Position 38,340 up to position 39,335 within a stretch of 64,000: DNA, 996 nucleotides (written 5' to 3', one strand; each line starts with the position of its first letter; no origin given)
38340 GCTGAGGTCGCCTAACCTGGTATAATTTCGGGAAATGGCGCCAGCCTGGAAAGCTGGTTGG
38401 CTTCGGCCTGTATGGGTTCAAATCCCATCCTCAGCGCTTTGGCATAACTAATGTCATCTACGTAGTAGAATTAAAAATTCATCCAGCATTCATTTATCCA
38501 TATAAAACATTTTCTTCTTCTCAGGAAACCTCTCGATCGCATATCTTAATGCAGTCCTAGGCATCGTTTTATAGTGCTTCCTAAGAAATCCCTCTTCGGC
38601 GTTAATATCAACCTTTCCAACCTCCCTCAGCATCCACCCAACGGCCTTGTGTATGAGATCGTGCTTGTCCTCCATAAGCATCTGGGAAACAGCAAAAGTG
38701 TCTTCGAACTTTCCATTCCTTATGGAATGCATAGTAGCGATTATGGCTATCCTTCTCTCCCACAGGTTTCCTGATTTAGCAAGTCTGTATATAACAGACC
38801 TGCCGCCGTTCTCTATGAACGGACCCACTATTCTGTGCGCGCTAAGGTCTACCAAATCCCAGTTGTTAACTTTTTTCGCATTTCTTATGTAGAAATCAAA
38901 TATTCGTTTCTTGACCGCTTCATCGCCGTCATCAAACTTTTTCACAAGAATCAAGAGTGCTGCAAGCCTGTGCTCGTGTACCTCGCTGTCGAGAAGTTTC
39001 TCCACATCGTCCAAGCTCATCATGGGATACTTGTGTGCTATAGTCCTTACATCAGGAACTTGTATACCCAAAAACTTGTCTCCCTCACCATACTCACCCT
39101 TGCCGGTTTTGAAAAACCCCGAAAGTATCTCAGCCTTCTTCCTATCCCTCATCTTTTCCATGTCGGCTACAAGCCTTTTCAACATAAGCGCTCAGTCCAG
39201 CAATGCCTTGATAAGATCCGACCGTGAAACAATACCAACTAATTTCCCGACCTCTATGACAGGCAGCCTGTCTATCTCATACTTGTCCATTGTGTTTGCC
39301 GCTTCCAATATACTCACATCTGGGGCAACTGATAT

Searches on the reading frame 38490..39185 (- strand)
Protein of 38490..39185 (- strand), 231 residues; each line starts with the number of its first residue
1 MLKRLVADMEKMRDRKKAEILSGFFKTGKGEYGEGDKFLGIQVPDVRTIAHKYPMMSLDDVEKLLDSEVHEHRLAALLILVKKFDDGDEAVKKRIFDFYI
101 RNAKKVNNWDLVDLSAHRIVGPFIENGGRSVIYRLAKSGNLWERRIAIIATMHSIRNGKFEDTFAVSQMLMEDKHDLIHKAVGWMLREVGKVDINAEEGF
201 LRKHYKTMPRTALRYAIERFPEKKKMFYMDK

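Call 85: search_protein_families(library=pfam, proteins=[window:38490-39185:-], max_evalue=0.00001)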
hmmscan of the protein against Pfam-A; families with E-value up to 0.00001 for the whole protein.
window:38490-39185:- (231 aa): 1 family
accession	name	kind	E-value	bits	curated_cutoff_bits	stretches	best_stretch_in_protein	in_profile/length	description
PF08713.17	DNA_alkylation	-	3.3e-62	210.4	21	1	7-220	3-213/213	DNA alkylation repair enzyme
